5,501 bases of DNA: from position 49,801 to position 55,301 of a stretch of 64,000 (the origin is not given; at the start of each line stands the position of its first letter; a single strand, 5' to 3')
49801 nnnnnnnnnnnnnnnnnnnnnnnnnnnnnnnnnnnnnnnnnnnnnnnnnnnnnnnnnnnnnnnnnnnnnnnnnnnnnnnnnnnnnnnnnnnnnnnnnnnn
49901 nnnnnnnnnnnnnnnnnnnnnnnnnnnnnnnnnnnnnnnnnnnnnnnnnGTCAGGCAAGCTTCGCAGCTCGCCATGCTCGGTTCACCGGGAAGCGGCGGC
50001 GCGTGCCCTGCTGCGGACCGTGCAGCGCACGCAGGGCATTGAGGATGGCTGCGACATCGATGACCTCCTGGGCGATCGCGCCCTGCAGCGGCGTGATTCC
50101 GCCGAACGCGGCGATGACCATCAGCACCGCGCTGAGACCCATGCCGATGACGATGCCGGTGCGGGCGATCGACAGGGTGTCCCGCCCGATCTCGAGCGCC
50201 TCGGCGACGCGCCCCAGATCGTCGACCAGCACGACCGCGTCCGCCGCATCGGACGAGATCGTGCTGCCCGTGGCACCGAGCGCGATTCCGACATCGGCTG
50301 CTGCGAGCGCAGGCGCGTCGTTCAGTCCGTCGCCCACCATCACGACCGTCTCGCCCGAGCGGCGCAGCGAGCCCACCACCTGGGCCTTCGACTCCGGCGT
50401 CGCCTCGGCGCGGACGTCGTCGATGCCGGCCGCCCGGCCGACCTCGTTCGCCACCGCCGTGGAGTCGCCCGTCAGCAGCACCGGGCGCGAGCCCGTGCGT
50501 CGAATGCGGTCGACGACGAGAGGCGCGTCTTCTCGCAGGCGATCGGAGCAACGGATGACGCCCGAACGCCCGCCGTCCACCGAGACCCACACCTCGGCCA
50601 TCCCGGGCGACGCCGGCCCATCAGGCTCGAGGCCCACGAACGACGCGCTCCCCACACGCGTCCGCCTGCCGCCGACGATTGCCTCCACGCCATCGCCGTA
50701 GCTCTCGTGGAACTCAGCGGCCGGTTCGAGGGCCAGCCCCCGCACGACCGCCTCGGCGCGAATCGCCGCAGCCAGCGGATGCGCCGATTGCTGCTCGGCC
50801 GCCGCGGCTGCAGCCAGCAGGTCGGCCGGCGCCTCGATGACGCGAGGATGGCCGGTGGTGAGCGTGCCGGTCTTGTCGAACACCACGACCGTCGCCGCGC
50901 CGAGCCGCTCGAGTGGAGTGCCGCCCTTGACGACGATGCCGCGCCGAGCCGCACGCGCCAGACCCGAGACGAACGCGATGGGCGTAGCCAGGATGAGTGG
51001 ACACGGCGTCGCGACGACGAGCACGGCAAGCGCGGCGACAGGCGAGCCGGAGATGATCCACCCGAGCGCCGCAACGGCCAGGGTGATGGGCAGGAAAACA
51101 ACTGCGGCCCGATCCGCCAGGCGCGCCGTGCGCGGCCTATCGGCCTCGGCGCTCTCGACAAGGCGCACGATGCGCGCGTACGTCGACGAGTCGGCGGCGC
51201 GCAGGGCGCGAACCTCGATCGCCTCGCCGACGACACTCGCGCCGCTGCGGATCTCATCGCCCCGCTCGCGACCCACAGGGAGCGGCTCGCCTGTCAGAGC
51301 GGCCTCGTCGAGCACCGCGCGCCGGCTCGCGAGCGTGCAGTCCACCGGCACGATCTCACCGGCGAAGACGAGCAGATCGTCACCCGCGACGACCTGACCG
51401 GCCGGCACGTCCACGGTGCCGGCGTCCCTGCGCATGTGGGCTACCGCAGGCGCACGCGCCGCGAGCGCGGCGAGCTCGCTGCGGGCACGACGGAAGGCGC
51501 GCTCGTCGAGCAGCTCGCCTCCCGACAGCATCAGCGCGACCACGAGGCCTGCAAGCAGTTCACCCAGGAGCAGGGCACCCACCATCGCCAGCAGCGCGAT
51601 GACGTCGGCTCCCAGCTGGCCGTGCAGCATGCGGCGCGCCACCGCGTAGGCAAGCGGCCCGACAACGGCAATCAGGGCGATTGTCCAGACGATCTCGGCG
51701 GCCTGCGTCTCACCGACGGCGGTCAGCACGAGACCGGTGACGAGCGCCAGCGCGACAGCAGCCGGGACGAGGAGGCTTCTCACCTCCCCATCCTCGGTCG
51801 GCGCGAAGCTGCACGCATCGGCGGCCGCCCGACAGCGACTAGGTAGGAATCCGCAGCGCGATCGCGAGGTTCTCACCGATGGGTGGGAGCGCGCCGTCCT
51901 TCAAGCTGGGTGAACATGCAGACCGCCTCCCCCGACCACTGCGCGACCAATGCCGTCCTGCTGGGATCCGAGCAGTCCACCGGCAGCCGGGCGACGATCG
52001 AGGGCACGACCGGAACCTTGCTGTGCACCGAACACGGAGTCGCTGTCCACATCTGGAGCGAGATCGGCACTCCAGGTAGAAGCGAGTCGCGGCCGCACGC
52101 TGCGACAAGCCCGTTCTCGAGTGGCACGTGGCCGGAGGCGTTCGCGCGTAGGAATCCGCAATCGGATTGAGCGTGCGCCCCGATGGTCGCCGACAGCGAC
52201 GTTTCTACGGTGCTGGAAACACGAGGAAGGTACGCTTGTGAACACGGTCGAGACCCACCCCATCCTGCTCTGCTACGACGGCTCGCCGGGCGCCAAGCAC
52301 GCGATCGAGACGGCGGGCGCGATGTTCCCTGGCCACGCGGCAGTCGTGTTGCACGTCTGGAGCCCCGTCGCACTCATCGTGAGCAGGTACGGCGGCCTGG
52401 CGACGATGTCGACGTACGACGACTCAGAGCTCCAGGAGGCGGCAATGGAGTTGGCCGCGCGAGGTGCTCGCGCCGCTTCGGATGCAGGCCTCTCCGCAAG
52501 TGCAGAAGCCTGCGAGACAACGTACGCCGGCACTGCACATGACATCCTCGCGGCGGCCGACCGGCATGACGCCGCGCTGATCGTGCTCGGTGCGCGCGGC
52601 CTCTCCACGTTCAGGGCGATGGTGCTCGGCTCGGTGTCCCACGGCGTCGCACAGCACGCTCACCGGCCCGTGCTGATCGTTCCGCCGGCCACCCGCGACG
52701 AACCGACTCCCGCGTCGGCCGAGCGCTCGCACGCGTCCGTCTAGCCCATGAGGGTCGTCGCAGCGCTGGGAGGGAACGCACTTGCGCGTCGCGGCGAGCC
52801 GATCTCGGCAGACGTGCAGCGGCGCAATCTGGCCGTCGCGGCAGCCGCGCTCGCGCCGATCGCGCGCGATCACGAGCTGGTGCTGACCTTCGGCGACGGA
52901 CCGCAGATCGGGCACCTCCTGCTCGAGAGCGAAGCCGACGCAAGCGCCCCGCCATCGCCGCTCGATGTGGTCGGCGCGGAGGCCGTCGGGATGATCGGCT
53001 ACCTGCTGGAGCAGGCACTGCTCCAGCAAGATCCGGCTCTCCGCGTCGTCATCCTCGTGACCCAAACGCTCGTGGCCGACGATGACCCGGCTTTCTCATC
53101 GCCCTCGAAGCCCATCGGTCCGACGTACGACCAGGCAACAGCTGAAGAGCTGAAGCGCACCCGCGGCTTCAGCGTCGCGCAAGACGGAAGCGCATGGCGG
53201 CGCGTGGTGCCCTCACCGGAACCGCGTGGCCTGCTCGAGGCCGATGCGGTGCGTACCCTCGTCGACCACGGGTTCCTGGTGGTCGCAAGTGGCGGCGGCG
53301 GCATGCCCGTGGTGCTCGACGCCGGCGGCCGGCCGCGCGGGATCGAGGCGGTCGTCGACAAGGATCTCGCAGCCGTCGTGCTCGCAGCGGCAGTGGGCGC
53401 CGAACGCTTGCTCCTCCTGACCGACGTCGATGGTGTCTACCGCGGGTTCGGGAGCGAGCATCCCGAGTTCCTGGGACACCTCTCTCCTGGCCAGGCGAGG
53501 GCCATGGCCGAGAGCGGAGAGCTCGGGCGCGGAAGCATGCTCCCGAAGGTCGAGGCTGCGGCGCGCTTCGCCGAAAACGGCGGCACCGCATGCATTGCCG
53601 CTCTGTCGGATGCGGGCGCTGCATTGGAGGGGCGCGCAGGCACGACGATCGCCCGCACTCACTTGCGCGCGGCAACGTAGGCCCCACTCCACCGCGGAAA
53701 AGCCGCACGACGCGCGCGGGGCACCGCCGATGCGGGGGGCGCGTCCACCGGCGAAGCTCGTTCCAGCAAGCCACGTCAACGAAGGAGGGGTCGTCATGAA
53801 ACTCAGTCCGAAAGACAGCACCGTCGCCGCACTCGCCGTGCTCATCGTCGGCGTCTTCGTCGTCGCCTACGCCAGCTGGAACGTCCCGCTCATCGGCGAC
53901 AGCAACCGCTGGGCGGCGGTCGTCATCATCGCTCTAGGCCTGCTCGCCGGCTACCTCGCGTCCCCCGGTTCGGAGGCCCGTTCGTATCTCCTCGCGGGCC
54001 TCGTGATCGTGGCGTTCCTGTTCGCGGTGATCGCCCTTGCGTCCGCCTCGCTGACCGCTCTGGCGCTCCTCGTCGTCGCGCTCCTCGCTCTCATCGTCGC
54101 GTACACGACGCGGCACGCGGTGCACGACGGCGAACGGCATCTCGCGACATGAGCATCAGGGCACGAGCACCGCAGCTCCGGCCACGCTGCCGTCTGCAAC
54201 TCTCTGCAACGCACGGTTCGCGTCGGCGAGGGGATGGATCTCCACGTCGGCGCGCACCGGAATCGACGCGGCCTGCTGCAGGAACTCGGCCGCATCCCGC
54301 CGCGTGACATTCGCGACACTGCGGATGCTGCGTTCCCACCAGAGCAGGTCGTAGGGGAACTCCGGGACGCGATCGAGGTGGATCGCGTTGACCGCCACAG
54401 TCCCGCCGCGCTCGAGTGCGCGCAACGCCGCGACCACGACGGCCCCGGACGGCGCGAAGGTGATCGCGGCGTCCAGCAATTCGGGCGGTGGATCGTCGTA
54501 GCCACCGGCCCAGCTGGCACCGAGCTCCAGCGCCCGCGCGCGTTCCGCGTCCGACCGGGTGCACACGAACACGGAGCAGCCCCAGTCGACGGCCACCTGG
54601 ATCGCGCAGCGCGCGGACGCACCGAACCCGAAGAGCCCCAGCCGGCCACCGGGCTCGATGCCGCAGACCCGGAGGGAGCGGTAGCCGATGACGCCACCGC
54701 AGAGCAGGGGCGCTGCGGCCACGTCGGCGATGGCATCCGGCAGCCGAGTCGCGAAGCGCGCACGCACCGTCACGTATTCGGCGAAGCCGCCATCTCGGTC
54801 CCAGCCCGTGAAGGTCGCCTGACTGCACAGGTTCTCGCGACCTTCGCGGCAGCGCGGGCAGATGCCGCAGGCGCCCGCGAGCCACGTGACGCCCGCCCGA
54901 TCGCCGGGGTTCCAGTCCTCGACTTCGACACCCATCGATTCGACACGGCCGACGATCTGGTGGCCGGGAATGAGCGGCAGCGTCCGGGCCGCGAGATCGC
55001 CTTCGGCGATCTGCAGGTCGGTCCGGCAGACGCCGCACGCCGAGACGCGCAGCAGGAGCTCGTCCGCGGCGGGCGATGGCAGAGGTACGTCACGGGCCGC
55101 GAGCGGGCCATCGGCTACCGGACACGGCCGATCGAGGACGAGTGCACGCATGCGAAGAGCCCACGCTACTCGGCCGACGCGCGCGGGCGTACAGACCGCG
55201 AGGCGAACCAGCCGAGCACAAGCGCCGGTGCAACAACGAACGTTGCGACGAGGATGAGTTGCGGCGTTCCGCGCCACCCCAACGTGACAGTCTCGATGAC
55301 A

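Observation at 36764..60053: Recurring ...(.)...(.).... motif 75-115 bp upstream of most operons of the island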

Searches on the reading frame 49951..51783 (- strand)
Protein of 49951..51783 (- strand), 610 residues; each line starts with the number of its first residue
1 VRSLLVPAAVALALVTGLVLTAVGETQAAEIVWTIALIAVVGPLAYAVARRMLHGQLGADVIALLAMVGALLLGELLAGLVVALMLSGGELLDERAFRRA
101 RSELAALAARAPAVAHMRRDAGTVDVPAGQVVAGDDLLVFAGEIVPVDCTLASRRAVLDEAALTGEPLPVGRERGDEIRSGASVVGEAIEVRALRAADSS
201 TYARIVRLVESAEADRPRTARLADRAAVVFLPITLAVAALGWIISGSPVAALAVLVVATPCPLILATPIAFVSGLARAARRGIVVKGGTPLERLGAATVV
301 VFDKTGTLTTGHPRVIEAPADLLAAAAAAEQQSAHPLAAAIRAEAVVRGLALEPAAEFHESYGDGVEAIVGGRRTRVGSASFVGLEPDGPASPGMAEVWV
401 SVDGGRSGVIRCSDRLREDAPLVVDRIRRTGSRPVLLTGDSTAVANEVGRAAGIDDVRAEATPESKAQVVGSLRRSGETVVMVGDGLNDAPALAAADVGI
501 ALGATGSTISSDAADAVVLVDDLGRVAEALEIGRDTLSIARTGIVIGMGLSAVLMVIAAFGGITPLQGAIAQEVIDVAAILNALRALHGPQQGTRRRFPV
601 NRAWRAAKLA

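Call 7: search_protein_families(library=pfam, proteins=[window:49951-51783:-])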
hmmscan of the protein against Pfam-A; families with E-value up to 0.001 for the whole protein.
window:49951-51783:- (610 aa): 2 families
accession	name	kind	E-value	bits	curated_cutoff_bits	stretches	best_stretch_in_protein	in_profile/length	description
PF00122.25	E1-E2_ATPase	-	1.9e-43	148.5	28.1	1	111-281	3-181/181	E1-E2 ATPase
PF00702.32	Hydrolase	-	4.1e-29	102.8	26.4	1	299-497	3-191/191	haloacid dehalogenase-like hydrolase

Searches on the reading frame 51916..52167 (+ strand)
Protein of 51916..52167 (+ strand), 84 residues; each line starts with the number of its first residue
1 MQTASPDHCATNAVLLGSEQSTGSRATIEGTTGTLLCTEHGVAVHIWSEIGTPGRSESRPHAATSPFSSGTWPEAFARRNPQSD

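Call 55: search_protein_families(library=pfam, max_evalue=0.01, proteins=[window:51916-52167:+])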
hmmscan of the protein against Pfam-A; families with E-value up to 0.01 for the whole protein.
seq(84 aa): 0 families

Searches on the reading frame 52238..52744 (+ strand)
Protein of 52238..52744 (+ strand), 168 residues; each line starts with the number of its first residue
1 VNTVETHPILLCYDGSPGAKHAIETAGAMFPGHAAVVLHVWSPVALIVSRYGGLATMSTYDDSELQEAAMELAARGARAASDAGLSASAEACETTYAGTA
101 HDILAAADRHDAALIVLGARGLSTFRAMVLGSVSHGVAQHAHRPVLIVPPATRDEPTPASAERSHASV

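Call 8: search_protein_families(library=pfam, proteins=[window:52238-52744:+])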
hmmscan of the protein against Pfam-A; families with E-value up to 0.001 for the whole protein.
window:52238-52744:+ (168 aa): 1 family
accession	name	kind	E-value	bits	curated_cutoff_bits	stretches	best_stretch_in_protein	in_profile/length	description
PF00582.32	Usp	-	4.2e-22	79.6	24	1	7-149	3-141/141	Universal stress protein family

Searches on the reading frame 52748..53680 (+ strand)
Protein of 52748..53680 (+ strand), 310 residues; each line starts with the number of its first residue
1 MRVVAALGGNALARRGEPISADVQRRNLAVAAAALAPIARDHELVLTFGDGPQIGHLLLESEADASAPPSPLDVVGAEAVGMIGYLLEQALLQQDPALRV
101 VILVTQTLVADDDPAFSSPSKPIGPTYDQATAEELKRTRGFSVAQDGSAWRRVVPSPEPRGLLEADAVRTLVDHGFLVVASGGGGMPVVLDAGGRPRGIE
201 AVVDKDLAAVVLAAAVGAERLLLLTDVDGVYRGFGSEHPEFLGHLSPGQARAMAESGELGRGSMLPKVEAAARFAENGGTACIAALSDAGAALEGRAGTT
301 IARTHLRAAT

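Call 8: search_protein_families(library=pfam, proteins=[window:52748-53680:+])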
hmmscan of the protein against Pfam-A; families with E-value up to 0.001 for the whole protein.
window:52748-53680:+ (310 aa): 1 family
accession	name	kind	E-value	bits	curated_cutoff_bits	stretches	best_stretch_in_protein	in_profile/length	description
PF00696.33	AA_kinase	-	1.9e-28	100.2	24.9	1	1-282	1-230/234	Amino acid kinase family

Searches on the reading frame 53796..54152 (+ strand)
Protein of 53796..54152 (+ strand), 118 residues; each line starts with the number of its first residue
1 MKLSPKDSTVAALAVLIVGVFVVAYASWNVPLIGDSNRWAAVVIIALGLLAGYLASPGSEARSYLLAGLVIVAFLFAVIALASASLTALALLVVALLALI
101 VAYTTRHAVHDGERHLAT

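Call 30: search_protein_families(library=pfam, proteins=[window:53796-54149:+], max_evalue=0.01)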
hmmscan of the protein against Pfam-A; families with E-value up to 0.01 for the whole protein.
seq(118 aa): 0 families

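Call 62: search_protein_families(library=ncbifam, proteins=[window:53796-54152:+], max_evalue=0.00001)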
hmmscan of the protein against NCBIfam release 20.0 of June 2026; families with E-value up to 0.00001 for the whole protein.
window:53796-54152:+ (118 aa): 0 families

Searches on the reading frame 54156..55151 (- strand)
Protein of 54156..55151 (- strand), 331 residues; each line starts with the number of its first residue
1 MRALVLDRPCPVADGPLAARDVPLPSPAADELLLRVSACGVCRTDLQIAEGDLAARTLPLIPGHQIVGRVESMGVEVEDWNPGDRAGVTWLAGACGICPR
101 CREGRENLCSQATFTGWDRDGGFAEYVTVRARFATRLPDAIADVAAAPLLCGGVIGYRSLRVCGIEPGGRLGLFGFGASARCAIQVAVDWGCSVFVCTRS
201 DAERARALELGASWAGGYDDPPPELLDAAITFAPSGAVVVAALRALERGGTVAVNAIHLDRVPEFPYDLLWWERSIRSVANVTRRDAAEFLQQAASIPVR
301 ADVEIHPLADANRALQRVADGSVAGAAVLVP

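Call 8: search_protein_families(library=pfam, proteins=[window:54156-55151:-])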
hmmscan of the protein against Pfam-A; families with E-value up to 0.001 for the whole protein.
window:54156-55151:- (331 aa): 2 families
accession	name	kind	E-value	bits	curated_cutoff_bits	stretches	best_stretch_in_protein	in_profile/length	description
PF08240.17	ADH_N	-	3.4e-29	101.6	23.5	1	29-139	2-104/104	Alcohol dehydrogenase GroES-like domain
PF00107.32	ADH_zinc_N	-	1.1e-08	35.5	31.8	1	182-294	5-127/129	Zinc-binding dehydrogenase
